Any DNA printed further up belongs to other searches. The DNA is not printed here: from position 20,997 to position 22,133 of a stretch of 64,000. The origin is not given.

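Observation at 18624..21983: M23 endopeptidase followed by five tandem bactofilin genes, with near-identical, mosaic paralogs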

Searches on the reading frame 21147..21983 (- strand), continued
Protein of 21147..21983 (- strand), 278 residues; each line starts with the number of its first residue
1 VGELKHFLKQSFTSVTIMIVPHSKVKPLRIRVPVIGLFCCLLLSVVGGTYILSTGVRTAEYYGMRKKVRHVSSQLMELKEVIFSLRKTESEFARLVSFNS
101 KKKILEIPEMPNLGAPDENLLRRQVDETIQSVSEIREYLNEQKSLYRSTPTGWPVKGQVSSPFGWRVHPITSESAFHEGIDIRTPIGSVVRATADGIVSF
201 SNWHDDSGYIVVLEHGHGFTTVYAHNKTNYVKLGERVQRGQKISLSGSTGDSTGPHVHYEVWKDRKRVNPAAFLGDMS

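Call 14: find_encoding_contigs(protein=P0007, flank=8000, max_places=2)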
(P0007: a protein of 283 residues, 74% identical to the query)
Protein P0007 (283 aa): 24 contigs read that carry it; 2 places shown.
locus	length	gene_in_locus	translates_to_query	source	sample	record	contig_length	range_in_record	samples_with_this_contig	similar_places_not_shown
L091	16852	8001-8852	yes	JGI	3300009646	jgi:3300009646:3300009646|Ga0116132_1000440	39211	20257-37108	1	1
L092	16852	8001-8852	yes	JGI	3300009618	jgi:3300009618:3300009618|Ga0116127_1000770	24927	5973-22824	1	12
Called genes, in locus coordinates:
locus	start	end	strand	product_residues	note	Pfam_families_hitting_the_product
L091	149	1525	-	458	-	PF00682:HMGL-like, PF02436:PYC_OADA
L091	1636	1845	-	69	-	PF20095:DUF6485 (weak)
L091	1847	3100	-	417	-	PF09861:Lar_N, PF21113:LarA_C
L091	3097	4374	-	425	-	PF03952:Enolase_N, PF00113:Enolase_C, PF13378:MR_MLE_C (weak)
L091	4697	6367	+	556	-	PF00920:ILVD_EDD_N, PF24877:ILV_EDD_C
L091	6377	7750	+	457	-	PF01565:FAD_binding_4, PF02913:FAD-oxidase_C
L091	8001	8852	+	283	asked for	PF01551:Peptidase_M23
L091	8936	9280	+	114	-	PF04519:Bactofilin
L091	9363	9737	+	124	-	PF04519:Bactofilin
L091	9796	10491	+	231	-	PF04519:Bactofilin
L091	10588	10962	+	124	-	PF04519:Bactofilin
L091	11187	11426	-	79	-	PF01192:RNA_pol_Rpb6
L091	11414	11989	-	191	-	PF00625:Guanylate_kin, PF13191:AAA_16 (weak)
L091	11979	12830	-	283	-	PF03755:YicC-like_N, PF08340:YicC-like_C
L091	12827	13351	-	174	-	PF14385:DUF4416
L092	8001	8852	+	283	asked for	PF01551:Peptidase_M23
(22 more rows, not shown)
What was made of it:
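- bac1-bac4 at 74% (call 14).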

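Call 15: find_encoding_contigs(protein=P0014, flank=6000, max_places=1)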
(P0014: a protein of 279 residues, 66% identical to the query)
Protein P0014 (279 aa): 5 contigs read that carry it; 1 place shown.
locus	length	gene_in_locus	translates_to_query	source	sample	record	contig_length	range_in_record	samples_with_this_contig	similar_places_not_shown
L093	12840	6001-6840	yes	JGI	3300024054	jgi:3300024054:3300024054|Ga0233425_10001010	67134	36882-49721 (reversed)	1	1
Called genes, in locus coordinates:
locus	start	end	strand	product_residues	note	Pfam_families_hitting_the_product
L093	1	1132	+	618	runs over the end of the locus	PF06480:FtsH_ext, PF00004:AAA, PF17862:AAA_lid_3, PF01434:Peptidase_M41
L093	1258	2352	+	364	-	PF00512:HisKA, PF02518:HATPase_c, PF14501:HATPase_c_5 (weak)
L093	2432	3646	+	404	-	PF25997:BSH_YhbJ (faint), PF25917:BSH_RND, PF25973:BSH_CzcB, PF25876:HH_MFP_RND, PF25954:Beta-barrel_RND_2, PF25990:Beta-barrel_YknX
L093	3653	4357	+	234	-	PF00005:ABC_tran, PF13304:AAA_21 (faint)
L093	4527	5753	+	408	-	PF12704:MacB_PCD, PF02687:FtsX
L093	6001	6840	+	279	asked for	PF01551:Peptidase_M23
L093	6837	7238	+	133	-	PF04519:Bactofilin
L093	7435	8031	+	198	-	PF04519:Bactofilin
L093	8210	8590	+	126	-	PF04519:Bactofilin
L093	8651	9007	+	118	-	PF04519:Bactofilin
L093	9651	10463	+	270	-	PF00106:adh_short, PF08659:KR, PF13561:adh_short_C2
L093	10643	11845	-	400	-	PF00994:MoCF_biosynth, PF18146:CinA_KH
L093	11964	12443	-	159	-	PF01850:PIN (faint)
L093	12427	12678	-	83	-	PF04014:MazE_antitoxin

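Call 16: find_encoding_contigs(protein=P0023, flank=6000, max_places=1)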
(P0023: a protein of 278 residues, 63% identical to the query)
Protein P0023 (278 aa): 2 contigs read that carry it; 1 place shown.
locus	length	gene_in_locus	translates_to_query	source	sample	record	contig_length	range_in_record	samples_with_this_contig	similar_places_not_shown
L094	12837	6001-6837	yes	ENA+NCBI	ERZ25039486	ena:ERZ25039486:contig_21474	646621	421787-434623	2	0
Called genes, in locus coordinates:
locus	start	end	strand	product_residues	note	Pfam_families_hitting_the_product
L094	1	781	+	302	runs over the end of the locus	-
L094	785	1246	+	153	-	-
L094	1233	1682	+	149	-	-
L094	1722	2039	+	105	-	PF12728:HTH_17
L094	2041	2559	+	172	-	-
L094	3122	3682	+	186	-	PF00589:Phage_integrase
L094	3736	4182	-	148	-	-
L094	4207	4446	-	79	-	-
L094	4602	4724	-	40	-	-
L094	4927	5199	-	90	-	PF00581:Rhodanese (weak)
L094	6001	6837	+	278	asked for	PF01551:Peptidase_M23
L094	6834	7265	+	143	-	PF04519:Bactofilin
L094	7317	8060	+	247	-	PF04519:Bactofilin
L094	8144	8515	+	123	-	PF04519:Bactofilin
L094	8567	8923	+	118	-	PF04519:Bactofilin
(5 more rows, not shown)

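Call 17: find_encoding_contigs(protein=P0032, flank=6000, max_places=1)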
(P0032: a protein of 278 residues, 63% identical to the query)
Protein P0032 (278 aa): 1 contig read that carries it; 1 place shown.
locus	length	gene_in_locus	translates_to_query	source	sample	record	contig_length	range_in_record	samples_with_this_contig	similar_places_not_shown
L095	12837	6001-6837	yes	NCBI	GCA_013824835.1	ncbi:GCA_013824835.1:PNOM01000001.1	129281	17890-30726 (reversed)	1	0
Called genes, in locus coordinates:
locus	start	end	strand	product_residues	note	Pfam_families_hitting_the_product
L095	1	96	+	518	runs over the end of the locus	PF00501:AMP-binding, PF13193:AMP-binding_C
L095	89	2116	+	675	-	PF22745:Nlig-Ia, PF01653:DNA_ligase_aden, PF03120:OB_DNA_ligase, PF03119:DNA_ligase_ZBD, PF14520:HHH_5 (faint), PF12826:HHH_2, PF00533:BRCT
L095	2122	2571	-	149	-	-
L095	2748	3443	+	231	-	PF01048:PNP_UDP_1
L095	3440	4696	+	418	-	PF01979:Amidohydro_1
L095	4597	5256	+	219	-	PF01927:Mut7-C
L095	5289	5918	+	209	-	PF00730:HhH-GPD, PF00633:HHH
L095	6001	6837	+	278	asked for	PF01551:Peptidase_M23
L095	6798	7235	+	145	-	PF04519:Bactofilin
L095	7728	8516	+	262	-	PF01026:TatD_DNase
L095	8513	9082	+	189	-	PF00857:Isochorismatase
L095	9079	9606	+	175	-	PF10646:Germane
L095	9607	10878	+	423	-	PF02403:Seryl_tRNA_N, PF00587:tRNA-synt_2b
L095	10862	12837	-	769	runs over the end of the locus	PF24391:HD-CE (faint)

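Call 18: find_encoding_contigs(protein=P0036, flank=6000, max_places=1)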
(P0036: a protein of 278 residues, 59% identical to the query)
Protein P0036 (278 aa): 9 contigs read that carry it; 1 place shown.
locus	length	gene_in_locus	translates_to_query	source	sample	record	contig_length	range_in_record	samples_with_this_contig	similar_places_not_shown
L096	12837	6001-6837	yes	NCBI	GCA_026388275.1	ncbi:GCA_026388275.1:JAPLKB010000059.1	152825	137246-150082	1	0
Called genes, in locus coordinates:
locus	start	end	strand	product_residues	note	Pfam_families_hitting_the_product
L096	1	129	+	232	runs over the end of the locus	PF03483:B3_4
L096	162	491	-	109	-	-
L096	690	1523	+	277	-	PF04069:OpuAC (weak), PF12974:Phosphonate-bd, PF13531:SBP_bac_11, PF01547:SBP_bac_1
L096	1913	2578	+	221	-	PF00528:BPD_transp_1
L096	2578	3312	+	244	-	PF00005:ABC_tran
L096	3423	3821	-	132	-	-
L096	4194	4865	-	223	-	PF00036:EF-hand_1 (faint), PF13202:EF-hand_5 (faint), PF13405:EF-hand_6 (faint)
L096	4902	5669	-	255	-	PF09339:HTH_IclR, PF01614:IclR_C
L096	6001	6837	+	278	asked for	PF01551:Peptidase_M23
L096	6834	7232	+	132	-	PF04519:Bactofilin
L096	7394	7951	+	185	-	PF04519:Bactofilin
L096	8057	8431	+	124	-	PF04519:Bactofilin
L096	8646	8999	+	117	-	PF04519:Bactofilin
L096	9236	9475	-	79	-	PF01192:RNA_pol_Rpb6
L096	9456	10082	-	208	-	PF03193:RsgA_GTPase (weak), PF00625:Guanylate_kin, PF01926:MMR_HSR1 (weak)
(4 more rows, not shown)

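Call 35: find_related_loci(query=window:21147-21983:-, collection=metagenome_contigs, flank=6000)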
Query window:21147-21983:- (278 aa) in metagenome_contigs; peptide patterns used: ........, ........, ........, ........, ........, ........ (x = any residue, [..] = any of these).
499 stretches matched a pattern; 367 encode a relative of the query (tblastn E <= 1e-3); the best 80 are kept; 80 distinct loci.
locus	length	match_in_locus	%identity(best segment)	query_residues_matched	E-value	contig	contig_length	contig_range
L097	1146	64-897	92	1-278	0e+0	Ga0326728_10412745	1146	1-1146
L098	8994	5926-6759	87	1-278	1e-166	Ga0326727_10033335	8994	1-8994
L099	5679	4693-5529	85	1-278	1e-163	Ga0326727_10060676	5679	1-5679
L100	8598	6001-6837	85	1-278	6e-162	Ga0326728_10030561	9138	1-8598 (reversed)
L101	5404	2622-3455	85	1-278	6e-163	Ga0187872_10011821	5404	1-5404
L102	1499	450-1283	81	1-278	3e-170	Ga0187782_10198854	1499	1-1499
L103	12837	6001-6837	66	1-278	6e-126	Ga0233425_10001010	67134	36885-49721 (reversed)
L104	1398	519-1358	66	1-278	7e-132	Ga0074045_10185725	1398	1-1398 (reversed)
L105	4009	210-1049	65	1-278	5e-123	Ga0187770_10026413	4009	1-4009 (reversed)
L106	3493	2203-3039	66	1-277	8e-123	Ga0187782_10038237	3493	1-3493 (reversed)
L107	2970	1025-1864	65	1-278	5e-123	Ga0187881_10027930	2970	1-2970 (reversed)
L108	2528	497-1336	63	1-278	4e-124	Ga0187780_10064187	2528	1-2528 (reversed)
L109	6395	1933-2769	65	1-277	4e-118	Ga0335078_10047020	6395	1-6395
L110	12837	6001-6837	66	1-278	7e-113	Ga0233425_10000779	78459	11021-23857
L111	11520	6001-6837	64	1-278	7e-111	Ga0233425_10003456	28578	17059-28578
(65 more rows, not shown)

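Call 42: predict_structure(alignment_id=A2)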
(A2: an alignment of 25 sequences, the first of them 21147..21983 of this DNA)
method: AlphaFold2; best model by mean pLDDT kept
length: 278 residues; sequences in the alignment: 25
mean_pLDDT: 78.3   pTM: 0.50
mean pLDDT of the five models: 78.3, 76.9, 76.1, 75.4, 68.0
residues with pLDDT >= 90: 84; 70-90: 133; 50-70: 45; < 50: 16
segments of 3 or more residues with pLDDT < 50: 100-114
pLDDT, mean of each block of 10 residues (from residue 1): 68 71 71 81 89 79 76 77 79 60 39 55 73 71 67 90 85 88 93 93 82 91 93 92 83 81 92 71
secondary structure, 60 per line:
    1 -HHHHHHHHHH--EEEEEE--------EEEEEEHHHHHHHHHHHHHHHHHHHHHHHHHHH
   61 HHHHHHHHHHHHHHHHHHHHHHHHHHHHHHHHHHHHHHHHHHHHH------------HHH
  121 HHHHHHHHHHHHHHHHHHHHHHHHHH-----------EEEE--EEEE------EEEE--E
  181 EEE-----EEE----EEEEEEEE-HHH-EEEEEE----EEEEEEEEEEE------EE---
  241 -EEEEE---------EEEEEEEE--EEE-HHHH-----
elements in order: H2-11 E14-19 E28-33 H34-105 H118-146 E158-161 E164-167 E174-177 E180-183 E189-191 E196-203 E209-214 E219-229 E242-246 E256-263 E266-268 H270-273
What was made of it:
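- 21147..21983 (-): LmdC-type M23 (LytM) endopeptidase gene, 278 aa. It has a cytoplasmic N-terminus with a beta-hairpin, one TM helix, a long coiled-coil region and a C-terminal M23 domain. AF2 model, pLDDT 78: strands 14-19 and 28-33, helix 34-105, helix 118-146, M23 fold 158-268 (call 42).
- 21885..21944 (-): Codons 14-33 of M23: the predicted cytoplasmic beta-hairpin (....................), the likely bactofilin-binding element. AF2 strands 14-19 and 28-33 (call 42).
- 21816..21884 (-): Codons 34-56 of M23: the transmembrane segment. AF2 predicts a helix starting at residue 34 (call 42).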

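Call 53: fold_search(model_id=the predicted structure, library=pdb)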
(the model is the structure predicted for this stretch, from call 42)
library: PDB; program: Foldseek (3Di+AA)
matches with E <= 10: 479; with E <= 0.001: 67
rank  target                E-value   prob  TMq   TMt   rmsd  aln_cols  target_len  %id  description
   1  8tzl_E                4.4e-13  1.00  0.43  0.35  22.7       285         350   21  Cryo-EM structure of Vibrio cholerae FtsE/FtsX/EnvC complex, full-length (released 2023-12-20)
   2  8c0j_B                5.9e-13  1.00  0.42  0.85   2.6       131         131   32  Structure of AmiB enzymatic domain bound to the EnvC LytM domain (released 2023-06-14)
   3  3slu_B                1.1e-12  1.00  0.42  0.33   2.8       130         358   38  Crystal structure of NMB0315 (released 2012-02-01)
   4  6tpi_A                1.1e-12  1.00  0.43  0.32  26.4       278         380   23  EnvC bound to the FtsX periplasmic domain (released 2020-11-04)
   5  3slu_A                1.3e-12  1.00  0.41  0.33   2.4       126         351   39  Crystal structure of NMB0315 (released 2012-02-01)
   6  4bh5_A                1.4e-12  1.00  0.42  0.86   2.2       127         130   32  LytM domain of EnvC, an activator of cell wall amidases in Escherichia coli (released 2013-07-03)
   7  6muk                  1.4e-12  1.00  0.42  0.33   2.5       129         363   39  1.93 Angstrom Resolution Crystal Structure of Peptidase M23 from Neisseria gonorrhoeae. (released 2018-10-31)
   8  9gy1                  1.8e-12  1.00  0.42  0.85   2.4       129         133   32  High resolution crystal structure of StM23 peptidoglycan hydrolase (released 2025-06-04)
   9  6jn7_A                1.8e-12  1.00  0.39  0.41  11.5       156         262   29  Structure of H216A mutant closed form peptidoglycan peptidase (released 2020-01-15)
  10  6jmx                  1.8e-12  1.00  0.38  0.41  18.9       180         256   26  Structure of open form of peptidoglycan peptidase (released 2020-01-15)
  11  6ue4_A                2.0e-12  1.00  0.42  0.33   3.1       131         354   40  ShyA Endopeptidase from Vibrio cholerae (Closed form) (released 2020-05-27)
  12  6ue4_B                2.2e-12  1.00  0.42  0.33   2.7       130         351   40  ShyA Endopeptidase from Vibrio cholerae (Closed form) (released 2020-05-27)
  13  6jmy                  2.6e-12  1.00  0.39  0.42  11.7       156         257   29  Structure of wild type closed form of peptidoglycan peptidase (released 2020-01-15)
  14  6u2a                  3.3e-12  1.00  0.42  0.33   2.7       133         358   38  ShyA endopeptidase from Vibrio cholera (open form) (released 2020-05-27)
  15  5j1l_C                3.7e-12  1.00  0.41  0.68   3.3       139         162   34  Crystal structure of Csd1-Csd2 dimer I (released 2016-10-19)
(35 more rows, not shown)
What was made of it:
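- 21147..21983 (-): Foldseek hits EnvC, ShyA and Csd1 (call 53).
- Closest known: Csd1/Pgp3-CcmA helical-shape loci of Helicobacter and Campylobacter. Same: The Csd1 fold matches the M23 domain (call 53).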

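Call 67: search_protein_families(library=ncbifam, proteins=[window:21147-21983:-], max_evalue=0.001)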
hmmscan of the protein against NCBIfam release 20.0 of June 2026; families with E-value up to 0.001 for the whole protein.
window:21147-21983:- (278 aa): 15 families
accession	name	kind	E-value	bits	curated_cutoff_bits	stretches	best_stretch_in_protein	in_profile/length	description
NF008652.0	PRK11649.1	equivalog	1.4e-33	116.2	341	1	158-271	293-407/439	murein DD-endopeptidase MepM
NF053825.1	PdgNdpepShyA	equivalog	9.3e-29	100.3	700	1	154-270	270-389/425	peptidoglycan DD-endopeptidase ShyA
NF052530.1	Heli_ShapePgp3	exception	2e-25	89.4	300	1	130-274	122-264/270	peptidoglycan metallopeptidase Pgp3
NF052336.1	PdgHdaseHSB100310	equivalog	2.9e-23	82.7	500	1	152-266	36-146/316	peptidoglycan hydrolase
NF008644.1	PRK11637.1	equivalog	1e-22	80.7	270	1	152-275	265-384/385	murein hydrolase activator EnvC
NF053824.1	PdgNdpepShyC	equivalog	1.6e-22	80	700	1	158-262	276-381/429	peptidoglycan DD-endopeptidase ShyC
NF041208.1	celldiv_DipM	equivalog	1.5e-21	77.2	740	1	152-274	299-417/419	cell division endopeptidase DipM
NF050804.1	CellDivDipMCaul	equivalog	4.2e-17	62.2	900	1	153-261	509-613/634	cell division endopeptidase DipM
NF008123.1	PRK10871.1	equivalog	2.6e-14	53.4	311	1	153-274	248-362/365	murein hydrolase activator NlpD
NF040883.1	amid_act_ActS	equivalog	2e-13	50.2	375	1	153-274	119-233/242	amidase activator ActS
NF053738.1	S2SprSpoIIQBc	equivalog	5e-12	46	250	1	178-274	123-223/232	stage II sporulation protein SpoIIQ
NF052529.1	PG_M23_Pgp6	exception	1.7e-11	43.5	600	1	174-271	332-429/452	peptidoglycan metallopeptidase Pgp6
NF047755.1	LIC_10271_M23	exception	8.4e-08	32.2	180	1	69-243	22-183/207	LIC_10271 family cell wall hydrolase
NF004799.0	PRK06148.1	subfamily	3.6e-05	21.9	1128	1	174-265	438-541/1015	hypothetical protein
NF047657.1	CellWlHdaseLepto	equivalog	4.6e-05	23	400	1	131-241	85-192/221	hypothetical protein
